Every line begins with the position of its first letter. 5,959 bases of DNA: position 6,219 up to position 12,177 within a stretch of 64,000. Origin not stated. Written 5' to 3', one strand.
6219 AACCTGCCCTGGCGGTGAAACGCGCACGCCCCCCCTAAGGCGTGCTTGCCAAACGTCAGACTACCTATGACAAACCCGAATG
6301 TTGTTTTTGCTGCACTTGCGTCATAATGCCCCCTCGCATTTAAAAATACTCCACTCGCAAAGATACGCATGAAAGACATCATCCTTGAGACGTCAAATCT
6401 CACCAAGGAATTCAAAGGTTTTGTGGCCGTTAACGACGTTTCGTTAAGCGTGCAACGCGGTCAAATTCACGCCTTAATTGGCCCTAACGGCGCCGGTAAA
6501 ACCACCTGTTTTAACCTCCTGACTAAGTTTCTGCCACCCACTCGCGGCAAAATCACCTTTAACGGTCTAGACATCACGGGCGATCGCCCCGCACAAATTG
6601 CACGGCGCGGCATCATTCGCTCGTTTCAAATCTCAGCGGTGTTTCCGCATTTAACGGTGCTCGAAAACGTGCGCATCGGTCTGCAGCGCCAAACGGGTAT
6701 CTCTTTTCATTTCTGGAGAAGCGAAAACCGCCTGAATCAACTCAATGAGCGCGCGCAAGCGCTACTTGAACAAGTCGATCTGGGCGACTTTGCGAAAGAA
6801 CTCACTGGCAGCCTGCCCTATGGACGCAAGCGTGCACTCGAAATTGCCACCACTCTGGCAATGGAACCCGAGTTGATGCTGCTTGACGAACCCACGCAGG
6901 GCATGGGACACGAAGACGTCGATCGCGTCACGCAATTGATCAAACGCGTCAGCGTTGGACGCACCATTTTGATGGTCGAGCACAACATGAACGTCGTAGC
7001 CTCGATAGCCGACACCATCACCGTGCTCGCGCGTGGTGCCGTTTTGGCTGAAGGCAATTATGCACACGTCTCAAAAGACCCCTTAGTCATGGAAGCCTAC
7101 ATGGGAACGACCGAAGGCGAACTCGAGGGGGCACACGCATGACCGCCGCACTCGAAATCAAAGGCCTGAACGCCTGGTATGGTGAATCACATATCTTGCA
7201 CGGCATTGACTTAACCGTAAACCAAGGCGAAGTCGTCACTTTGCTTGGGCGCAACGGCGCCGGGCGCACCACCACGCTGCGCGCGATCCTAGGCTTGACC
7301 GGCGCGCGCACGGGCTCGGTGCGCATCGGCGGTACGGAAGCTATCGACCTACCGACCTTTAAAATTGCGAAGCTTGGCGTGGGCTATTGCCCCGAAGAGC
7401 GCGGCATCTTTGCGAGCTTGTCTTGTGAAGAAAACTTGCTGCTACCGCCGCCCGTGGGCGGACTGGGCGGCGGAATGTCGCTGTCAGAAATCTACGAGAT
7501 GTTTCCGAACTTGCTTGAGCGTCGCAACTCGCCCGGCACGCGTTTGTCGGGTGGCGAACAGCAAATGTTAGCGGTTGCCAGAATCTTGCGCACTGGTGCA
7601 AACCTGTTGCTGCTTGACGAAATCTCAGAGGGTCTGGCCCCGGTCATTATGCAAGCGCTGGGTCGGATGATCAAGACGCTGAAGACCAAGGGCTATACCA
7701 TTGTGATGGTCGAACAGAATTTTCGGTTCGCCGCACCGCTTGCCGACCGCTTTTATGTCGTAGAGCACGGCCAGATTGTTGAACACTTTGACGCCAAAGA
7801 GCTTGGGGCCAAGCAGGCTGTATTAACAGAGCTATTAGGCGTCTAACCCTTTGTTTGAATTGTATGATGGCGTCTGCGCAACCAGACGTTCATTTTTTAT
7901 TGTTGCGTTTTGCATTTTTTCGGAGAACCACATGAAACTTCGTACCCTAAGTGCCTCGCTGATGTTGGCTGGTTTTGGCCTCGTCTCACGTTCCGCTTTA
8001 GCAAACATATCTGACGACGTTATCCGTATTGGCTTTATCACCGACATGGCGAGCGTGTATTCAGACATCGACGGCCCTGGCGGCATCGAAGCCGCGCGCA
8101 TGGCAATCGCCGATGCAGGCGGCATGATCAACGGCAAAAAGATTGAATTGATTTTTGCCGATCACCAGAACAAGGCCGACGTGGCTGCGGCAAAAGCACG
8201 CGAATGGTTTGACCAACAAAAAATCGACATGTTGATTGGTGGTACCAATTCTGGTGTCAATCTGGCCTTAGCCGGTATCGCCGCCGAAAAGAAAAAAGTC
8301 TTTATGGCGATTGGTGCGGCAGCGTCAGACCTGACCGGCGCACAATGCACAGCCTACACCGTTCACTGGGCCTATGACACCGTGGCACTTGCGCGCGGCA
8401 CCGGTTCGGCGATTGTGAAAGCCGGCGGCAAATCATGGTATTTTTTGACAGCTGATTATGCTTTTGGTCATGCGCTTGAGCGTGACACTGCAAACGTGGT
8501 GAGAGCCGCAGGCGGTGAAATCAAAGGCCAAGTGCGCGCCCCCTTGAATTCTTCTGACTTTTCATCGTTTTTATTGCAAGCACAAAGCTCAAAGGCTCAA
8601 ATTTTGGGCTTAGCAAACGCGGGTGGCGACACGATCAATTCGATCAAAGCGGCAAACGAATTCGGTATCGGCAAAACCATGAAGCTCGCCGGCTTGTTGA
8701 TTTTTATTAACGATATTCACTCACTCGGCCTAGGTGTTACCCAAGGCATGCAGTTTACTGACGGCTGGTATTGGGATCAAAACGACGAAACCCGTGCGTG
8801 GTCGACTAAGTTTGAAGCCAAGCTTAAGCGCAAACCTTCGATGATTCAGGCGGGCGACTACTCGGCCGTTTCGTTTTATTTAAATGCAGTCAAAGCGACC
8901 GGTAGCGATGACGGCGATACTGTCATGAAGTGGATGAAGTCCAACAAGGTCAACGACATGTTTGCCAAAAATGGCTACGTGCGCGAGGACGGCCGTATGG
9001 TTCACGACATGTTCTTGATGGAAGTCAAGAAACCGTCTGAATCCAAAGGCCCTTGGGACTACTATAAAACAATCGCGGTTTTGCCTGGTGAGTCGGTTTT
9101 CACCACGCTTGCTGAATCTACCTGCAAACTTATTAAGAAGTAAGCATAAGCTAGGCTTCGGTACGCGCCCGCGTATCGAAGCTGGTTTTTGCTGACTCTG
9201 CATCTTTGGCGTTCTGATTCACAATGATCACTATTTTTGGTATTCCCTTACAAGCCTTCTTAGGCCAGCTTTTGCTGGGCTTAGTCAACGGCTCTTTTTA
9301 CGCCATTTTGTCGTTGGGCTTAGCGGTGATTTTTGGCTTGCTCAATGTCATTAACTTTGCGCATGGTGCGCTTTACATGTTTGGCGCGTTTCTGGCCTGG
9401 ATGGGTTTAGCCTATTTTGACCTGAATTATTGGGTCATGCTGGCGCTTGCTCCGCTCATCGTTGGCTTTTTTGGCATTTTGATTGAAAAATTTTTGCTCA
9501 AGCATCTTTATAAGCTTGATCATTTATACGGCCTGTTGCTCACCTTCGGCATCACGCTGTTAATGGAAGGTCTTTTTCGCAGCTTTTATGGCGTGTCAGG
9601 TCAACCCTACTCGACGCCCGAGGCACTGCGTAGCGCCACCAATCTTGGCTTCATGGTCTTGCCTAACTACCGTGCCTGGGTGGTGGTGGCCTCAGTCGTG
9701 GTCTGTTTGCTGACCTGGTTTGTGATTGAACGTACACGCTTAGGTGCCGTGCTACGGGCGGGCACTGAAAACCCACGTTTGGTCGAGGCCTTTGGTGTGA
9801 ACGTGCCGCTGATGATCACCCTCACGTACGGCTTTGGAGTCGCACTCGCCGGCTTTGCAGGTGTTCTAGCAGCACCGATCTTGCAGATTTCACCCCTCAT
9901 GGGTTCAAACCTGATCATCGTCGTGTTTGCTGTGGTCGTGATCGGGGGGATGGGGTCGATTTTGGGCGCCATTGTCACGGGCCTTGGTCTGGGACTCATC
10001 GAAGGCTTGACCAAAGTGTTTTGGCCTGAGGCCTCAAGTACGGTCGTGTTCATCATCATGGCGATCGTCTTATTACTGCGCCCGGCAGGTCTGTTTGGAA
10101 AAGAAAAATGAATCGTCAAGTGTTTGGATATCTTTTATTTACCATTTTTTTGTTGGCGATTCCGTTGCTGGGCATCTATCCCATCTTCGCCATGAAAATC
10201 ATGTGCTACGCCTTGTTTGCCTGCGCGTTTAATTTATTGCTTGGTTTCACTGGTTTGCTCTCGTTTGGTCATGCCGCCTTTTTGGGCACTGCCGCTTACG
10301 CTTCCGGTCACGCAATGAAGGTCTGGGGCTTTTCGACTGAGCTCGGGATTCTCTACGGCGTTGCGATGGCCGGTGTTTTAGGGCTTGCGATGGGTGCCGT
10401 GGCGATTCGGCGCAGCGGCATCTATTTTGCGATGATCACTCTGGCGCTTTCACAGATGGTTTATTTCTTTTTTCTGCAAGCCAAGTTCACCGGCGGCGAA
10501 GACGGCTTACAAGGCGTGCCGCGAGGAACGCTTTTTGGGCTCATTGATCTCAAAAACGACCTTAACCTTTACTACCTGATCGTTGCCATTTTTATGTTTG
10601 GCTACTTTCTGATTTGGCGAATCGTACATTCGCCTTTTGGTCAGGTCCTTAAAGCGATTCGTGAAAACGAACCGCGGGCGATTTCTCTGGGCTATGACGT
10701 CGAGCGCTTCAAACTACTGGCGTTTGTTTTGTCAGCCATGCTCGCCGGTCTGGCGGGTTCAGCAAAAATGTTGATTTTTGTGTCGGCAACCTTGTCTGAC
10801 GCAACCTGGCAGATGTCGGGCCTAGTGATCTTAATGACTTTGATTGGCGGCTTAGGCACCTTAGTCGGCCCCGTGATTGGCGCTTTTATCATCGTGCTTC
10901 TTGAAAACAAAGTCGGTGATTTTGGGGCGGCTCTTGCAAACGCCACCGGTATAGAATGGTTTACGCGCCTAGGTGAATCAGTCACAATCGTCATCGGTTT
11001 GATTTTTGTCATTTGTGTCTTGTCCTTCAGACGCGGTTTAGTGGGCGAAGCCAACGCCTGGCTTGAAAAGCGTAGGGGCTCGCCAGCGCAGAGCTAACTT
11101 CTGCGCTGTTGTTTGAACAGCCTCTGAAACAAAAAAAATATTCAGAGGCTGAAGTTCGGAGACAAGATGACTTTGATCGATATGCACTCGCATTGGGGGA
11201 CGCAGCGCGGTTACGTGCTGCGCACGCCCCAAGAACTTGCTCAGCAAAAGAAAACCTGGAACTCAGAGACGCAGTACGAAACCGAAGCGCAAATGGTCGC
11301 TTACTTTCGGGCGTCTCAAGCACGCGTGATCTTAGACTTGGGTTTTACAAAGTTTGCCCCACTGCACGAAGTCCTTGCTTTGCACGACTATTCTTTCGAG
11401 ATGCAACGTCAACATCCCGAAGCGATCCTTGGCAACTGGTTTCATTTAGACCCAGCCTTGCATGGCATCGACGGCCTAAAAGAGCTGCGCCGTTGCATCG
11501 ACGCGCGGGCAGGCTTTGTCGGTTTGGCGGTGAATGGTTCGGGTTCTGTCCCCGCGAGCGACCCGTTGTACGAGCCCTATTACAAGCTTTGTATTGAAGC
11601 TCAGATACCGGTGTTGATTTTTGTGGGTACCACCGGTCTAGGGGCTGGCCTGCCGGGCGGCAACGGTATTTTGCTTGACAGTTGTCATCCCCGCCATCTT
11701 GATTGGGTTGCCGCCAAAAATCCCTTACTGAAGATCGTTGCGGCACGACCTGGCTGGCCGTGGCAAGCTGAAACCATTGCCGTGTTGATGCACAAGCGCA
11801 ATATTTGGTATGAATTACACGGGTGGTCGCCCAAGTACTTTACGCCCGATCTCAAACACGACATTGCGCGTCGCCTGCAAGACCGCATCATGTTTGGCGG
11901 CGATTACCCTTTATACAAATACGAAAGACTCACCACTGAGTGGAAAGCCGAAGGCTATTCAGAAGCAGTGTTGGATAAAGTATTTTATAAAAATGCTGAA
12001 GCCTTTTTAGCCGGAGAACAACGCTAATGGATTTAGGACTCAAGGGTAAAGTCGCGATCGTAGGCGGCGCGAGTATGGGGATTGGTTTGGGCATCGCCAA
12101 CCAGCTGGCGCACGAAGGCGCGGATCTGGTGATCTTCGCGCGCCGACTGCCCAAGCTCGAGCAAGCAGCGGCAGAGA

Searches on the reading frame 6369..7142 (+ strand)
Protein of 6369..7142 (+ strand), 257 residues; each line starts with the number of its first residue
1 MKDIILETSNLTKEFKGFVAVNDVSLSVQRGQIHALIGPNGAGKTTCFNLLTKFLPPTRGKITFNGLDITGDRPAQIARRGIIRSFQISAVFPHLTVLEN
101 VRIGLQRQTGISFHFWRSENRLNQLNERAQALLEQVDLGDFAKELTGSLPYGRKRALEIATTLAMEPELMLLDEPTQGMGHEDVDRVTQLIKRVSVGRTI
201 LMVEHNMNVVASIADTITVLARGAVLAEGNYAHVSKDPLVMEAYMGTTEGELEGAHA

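Call 37: search_protein_families(library=pfam, proteins=[window:6369-7142:+], max_evalue=0.00001)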
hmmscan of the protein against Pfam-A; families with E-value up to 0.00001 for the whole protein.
window:6369-7142:+ (257 aa): 3 families
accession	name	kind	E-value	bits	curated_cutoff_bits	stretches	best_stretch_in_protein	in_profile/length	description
PF00005.33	ABC_tran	-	2.5e-32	112.8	25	1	21-177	1-137/137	ABC transporter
PF13304.12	AAA_21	-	1.8e-06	28.7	27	0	33-51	1-19/304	AAA domain, putative AbiEii toxin, Type IV TA system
PF12399.14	BCA_ABC_TP_C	-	4.3e-06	26.6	25.5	1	225-247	2-24/27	Branched-chain amino acid ATP-binding cassette transporter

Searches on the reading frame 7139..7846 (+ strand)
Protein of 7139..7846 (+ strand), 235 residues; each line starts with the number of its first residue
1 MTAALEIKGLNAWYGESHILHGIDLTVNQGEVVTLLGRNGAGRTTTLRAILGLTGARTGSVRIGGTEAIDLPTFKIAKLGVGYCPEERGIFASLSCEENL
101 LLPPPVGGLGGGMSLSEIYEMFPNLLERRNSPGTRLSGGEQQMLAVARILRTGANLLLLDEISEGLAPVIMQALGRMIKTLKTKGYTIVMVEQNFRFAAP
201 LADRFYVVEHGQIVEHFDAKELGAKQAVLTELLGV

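Call 74: search_protein_families(library=pfam, proteins=[window:7139-7846:+], max_evalue=0.0001)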
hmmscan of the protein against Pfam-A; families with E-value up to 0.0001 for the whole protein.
window:7139-7846:+ (235 aa): 3 families
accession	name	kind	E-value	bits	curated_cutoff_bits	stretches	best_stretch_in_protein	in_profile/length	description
PF00005.33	ABC_tran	-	4.3e-24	86.1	25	1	20-161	1-134/137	ABC transporter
PF02463.25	SMC_N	-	3.2e-06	27.2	40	0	126-191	127-196/220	RecF/RecN/SMC N terminal domain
PF13304.12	AAA_21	-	6.5e-05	23.6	27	0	136-190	238-295/304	AAA domain, putative AbiEii toxin, Type IV TA system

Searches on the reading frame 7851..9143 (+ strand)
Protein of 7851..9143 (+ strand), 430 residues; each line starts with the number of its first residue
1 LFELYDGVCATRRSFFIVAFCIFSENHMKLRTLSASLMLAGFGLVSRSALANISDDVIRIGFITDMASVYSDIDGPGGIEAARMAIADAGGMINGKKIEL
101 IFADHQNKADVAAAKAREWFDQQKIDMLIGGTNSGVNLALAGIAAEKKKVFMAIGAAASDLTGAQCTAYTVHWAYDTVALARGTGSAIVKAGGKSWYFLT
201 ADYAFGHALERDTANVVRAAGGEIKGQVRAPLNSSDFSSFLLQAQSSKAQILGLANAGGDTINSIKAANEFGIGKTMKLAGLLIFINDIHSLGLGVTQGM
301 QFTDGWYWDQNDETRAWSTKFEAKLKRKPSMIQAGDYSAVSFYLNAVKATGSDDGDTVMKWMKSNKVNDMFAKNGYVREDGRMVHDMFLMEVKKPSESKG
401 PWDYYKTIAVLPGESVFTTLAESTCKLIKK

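Call 37: search_protein_families(library=pfam, proteins=[window:7851-9143:+], max_evalue=0.00001)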
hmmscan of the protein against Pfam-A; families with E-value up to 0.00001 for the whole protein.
window:7851-9143:+ (430 aa): 3 families
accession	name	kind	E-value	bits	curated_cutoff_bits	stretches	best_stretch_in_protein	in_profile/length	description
PF13458.12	Peripla_BP_6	-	2.6e-105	353.3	31.7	1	58-393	2-339/343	Periplasmic binding protein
PF13433.12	Peripla_BP_5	-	1.5e-12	47.7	27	1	190-381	130-322/363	Periplasmic binding protein domain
PF01094.35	ANF_receptor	-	7.4e-06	25.7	25.4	0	80-260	4-188/353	Receptor family ligand binding region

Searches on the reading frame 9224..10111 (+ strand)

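Call 37: search_protein_families(library=pfam, proteins=[window:9224-10111:+], max_evalue=0.00001)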
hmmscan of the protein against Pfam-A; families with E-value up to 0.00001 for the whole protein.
window:9224-10111:+ (295 aa): 1 family
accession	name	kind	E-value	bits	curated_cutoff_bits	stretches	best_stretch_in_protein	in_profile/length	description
PF02653.21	BPD_transp_2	-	2.3e-37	129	26.8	1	17-283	3-269/269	Branched-chain amino acid transport system / permease component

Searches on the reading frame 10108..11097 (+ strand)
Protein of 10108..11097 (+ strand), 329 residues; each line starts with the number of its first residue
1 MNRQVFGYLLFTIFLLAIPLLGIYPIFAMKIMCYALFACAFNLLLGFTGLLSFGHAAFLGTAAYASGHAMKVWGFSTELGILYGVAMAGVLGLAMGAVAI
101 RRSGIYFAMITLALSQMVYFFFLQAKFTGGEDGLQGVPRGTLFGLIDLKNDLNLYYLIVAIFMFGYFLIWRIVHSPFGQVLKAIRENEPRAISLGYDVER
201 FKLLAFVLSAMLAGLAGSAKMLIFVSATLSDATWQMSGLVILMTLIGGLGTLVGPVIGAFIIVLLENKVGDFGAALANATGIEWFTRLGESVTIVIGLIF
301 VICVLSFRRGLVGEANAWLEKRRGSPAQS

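Call 37: search_protein_families(library=pfam, proteins=[window:10108-11097:+], max_evalue=0.00001)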
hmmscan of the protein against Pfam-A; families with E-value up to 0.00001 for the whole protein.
window:10108-11097:+ (329 aa): 1 family
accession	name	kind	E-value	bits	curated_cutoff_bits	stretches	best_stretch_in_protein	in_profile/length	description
PF02653.21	BPD_transp_2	-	7.8e-37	127.3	26.8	1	27-301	5-266/269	Branched-chain amino acid transport system / permease component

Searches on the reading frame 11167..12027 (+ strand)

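Call 37: search_protein_families(library=pfam, proteins=[window:11167-12027:+], max_evalue=0.00001)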
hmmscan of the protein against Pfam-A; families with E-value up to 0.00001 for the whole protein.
window:11167-12027:+ (286 aa): 1 family
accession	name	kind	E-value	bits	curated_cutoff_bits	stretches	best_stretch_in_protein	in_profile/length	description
PF04909.20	Amidohydro_2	-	1.2e-26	94.6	26.4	1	71-281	64-287/289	Amidohydrolase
